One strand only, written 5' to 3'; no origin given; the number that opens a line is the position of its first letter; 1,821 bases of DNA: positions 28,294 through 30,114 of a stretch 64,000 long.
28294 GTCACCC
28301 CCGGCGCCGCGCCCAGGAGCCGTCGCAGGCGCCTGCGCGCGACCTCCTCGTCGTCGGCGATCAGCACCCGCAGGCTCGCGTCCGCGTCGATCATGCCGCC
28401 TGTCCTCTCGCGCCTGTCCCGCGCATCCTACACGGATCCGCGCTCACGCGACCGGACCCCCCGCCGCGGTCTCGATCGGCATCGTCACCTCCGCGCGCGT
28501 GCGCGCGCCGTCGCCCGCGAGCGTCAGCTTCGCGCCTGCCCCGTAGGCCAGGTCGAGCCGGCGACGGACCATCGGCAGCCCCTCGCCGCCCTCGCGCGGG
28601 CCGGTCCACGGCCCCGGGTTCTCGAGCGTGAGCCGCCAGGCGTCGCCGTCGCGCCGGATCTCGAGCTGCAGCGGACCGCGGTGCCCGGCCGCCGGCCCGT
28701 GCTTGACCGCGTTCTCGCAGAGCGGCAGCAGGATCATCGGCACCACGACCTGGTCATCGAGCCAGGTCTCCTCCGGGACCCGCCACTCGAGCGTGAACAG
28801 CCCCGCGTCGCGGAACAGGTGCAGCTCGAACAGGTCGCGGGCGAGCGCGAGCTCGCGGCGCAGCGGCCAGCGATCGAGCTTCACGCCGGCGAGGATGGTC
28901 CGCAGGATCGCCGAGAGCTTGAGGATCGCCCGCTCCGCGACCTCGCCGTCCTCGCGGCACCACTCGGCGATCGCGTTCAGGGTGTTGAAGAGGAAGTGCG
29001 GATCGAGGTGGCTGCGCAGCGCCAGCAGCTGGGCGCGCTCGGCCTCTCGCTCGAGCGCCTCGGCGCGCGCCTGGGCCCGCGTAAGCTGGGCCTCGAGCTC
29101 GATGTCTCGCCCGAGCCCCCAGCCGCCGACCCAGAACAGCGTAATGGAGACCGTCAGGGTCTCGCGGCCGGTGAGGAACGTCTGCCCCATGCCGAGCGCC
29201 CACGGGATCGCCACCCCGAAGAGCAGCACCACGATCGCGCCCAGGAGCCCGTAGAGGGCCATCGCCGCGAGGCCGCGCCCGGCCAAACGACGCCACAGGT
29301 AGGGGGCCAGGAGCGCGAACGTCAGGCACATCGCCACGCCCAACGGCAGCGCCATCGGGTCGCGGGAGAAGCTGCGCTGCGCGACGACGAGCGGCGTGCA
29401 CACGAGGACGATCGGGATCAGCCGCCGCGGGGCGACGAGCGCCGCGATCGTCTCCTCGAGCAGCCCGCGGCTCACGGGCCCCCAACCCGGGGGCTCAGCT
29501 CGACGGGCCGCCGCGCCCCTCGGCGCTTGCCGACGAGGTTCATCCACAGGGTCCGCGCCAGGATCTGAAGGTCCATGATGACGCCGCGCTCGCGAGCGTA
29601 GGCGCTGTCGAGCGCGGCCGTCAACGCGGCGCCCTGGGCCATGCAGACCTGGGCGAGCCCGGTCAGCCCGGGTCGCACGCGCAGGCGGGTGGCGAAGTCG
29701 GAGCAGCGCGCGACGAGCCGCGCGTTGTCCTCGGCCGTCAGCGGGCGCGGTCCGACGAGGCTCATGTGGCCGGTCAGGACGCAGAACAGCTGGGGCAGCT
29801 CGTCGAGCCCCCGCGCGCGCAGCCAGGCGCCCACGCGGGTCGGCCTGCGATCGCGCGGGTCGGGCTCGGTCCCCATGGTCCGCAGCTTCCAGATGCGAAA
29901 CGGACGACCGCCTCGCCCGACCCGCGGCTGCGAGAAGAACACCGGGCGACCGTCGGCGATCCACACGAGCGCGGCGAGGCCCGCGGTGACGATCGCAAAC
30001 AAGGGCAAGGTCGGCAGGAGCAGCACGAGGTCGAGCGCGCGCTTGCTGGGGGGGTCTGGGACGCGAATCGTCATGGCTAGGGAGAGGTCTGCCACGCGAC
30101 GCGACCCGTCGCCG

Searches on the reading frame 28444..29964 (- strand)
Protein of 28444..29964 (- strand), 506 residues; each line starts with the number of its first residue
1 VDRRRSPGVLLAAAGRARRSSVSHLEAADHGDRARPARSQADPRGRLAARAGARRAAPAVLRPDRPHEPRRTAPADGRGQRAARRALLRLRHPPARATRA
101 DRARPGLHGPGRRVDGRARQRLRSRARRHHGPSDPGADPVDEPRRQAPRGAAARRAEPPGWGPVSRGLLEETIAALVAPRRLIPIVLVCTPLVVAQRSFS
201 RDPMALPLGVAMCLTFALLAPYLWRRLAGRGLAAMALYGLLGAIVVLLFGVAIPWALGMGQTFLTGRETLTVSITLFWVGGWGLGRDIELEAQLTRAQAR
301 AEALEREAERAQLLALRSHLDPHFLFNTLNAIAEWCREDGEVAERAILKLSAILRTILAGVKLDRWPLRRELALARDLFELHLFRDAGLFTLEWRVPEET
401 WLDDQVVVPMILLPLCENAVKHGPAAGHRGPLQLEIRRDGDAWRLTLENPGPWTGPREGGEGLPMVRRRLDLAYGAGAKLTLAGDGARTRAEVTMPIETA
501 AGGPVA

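Call 14: search_protein_families(library=pfam, proteins=[window:28444-29964:-], max_evalue=0.01)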
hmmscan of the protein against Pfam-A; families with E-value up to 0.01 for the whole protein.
window:28444-29964:- (506 aa): 2 families
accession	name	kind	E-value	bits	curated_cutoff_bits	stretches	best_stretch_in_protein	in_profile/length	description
PF06580.19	His_kinase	-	1.7e-14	54.2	25.2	1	311-384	1-75/81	Histidine kinase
PF13581.12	HATPase_c_2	-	0.0015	19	27.4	1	415-458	39-83/127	Histidine kinase-like ATPase domain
